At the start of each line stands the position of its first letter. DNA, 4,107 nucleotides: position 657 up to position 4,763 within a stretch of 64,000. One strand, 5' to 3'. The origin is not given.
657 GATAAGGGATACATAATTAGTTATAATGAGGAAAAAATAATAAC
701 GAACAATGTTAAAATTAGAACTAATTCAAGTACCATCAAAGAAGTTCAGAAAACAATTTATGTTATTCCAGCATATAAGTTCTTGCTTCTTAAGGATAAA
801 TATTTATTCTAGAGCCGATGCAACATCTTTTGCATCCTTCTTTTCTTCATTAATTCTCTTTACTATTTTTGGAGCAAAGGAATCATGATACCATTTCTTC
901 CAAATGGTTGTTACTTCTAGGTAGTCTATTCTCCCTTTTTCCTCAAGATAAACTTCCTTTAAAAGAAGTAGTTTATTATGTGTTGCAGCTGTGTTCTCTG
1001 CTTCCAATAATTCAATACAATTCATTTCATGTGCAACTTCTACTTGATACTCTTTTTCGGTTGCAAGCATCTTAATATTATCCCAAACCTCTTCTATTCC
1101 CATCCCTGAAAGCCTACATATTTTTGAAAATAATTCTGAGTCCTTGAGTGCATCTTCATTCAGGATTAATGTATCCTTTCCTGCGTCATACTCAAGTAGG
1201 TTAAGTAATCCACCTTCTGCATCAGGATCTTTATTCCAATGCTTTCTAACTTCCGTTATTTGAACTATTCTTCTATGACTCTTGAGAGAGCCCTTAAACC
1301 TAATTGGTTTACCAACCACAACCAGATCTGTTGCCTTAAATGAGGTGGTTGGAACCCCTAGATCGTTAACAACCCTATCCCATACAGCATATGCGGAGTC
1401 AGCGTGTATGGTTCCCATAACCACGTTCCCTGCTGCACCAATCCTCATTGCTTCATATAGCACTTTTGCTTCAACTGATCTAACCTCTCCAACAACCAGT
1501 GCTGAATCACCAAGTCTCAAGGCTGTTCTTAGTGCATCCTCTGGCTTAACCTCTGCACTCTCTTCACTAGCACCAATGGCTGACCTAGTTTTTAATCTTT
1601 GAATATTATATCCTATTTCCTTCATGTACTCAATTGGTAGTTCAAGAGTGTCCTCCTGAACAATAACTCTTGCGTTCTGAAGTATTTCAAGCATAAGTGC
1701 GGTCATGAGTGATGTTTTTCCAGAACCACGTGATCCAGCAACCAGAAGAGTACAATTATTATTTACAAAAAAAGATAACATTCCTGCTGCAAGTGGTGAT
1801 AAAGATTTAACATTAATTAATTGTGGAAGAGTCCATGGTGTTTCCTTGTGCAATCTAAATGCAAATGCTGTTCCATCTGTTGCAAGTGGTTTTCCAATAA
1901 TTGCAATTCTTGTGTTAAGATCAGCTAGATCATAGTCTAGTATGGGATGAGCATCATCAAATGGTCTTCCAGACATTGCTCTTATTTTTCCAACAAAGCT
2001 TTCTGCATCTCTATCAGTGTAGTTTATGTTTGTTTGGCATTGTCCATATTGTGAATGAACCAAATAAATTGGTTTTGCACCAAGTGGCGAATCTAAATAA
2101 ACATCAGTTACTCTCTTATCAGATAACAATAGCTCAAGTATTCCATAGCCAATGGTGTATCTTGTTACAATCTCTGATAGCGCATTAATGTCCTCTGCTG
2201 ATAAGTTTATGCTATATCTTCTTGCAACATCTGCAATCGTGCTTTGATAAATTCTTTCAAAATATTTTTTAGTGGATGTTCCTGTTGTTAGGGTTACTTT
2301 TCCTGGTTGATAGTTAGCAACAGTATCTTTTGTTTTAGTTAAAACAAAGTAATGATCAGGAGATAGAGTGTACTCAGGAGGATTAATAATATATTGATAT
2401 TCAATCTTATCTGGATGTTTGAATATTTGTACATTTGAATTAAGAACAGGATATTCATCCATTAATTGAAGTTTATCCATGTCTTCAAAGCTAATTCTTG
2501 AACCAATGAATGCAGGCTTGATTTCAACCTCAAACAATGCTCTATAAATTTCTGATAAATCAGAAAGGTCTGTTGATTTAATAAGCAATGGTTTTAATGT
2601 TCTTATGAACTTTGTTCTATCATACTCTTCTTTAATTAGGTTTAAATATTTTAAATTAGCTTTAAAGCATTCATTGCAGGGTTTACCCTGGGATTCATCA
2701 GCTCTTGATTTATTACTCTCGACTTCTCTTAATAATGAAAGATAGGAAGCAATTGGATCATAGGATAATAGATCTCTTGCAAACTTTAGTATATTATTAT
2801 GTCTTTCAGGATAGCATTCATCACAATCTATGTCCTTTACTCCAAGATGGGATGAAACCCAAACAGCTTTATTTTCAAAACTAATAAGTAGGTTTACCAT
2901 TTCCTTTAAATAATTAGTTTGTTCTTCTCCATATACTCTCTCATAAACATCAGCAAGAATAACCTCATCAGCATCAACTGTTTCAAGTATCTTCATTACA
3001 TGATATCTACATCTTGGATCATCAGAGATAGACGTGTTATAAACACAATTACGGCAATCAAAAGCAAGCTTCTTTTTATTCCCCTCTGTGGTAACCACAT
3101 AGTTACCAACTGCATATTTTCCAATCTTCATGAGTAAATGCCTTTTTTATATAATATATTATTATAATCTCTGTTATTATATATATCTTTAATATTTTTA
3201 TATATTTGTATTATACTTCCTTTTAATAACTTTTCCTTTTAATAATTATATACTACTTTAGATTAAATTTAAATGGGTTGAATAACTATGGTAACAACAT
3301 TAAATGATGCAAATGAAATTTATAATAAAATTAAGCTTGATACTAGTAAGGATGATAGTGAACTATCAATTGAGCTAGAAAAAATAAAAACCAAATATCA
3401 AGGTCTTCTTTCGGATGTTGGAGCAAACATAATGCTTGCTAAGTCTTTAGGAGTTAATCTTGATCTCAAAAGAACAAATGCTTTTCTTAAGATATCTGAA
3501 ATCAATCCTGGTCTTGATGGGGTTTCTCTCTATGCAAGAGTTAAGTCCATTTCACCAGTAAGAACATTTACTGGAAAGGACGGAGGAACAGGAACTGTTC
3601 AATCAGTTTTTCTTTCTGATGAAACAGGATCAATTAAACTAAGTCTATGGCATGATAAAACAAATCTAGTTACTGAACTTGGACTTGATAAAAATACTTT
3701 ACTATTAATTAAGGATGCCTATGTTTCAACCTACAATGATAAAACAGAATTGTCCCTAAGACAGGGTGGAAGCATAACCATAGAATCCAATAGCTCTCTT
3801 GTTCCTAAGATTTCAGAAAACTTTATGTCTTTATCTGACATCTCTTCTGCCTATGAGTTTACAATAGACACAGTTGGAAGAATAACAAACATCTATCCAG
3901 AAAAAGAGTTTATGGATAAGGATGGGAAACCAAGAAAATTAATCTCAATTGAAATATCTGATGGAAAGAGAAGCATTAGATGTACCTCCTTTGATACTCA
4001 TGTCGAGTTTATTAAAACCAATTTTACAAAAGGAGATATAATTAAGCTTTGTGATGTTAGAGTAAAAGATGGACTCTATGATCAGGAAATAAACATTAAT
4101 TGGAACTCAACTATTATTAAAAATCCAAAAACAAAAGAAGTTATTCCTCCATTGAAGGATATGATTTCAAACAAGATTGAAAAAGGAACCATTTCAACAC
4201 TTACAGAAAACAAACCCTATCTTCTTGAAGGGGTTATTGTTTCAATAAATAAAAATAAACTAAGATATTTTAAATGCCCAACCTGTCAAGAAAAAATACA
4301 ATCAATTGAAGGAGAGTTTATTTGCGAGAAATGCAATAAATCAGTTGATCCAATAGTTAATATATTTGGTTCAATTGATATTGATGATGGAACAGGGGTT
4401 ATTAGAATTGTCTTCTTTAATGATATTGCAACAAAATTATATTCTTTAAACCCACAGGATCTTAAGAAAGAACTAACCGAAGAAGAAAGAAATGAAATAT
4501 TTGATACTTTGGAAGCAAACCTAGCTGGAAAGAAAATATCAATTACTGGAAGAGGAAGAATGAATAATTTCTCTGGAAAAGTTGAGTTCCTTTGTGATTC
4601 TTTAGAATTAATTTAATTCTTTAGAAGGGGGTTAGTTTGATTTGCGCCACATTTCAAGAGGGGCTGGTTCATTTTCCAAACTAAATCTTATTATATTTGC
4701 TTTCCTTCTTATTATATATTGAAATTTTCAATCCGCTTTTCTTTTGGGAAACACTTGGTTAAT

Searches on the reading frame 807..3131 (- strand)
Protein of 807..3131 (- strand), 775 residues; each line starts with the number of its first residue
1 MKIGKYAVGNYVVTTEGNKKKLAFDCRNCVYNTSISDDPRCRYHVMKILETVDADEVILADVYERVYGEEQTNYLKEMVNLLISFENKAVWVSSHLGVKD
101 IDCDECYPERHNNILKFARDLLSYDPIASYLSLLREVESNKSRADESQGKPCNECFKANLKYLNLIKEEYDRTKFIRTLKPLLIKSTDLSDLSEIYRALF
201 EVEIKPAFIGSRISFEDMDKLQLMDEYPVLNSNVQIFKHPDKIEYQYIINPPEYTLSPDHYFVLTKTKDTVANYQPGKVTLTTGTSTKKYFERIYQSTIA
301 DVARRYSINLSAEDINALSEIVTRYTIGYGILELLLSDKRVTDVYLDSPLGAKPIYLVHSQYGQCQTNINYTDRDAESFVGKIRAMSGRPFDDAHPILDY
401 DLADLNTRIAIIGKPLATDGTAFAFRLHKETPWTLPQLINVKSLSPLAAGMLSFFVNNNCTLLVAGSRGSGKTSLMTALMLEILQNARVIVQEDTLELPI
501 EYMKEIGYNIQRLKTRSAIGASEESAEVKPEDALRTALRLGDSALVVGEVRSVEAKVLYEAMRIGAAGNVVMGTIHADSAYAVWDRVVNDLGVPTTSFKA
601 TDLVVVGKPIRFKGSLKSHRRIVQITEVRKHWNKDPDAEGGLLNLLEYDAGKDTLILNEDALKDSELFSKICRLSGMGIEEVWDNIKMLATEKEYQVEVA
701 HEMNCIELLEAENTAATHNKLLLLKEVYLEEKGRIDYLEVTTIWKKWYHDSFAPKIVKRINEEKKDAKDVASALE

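Call 16: search_protein_families(library=pfam, proteins=[window:807-3131:-], max_evalue=0.001)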
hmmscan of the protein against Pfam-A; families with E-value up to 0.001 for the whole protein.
window:807-3131:- (775 aa): 1 family
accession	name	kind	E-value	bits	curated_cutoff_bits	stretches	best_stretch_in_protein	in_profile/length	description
PF00437.27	T2SSE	-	2.6e-19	69.6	24.9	1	415-606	100-273/370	Type II/IV secretion system protein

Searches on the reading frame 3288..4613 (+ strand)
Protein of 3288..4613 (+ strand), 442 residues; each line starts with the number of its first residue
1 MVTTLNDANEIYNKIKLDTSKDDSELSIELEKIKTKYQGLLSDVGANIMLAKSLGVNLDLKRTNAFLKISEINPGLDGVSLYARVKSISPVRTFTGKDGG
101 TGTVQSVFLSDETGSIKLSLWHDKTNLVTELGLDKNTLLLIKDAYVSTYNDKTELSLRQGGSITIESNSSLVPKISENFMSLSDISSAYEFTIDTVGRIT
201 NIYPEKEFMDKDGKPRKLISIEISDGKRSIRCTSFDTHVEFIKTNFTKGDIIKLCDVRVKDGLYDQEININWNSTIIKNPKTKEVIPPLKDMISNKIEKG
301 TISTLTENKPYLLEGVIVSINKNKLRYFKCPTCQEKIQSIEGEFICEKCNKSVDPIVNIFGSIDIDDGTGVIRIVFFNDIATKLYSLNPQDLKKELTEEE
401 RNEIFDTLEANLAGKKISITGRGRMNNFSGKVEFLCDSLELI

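Call 16: search_protein_families(library=pfam, proteins=[window:3288-4613:+], max_evalue=0.001)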
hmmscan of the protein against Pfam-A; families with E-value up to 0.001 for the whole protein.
window:3288-4613:+ (442 aa): 4 families
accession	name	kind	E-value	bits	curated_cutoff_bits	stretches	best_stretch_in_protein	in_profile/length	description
PF01336.31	tRNA_anti-codon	-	6.7e-15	55.2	27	0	196-255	4-54/75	OB-fold nucleic acid binding domain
PF08646.16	Rep_fac-A_C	-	6.8e-15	55.6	28.5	1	313-431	4-124/146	Replication factor-A C terminal domain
PF17244.8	CDC24_OB3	-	5.6e-05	23.5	25.4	0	78-128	8-54/216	Cell division control protein 24, OB domain 3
PF16686.11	POT1PC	-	0.00013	22.3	27.2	1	224-261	73-110/155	ssDNA-binding domain of telomere protection protein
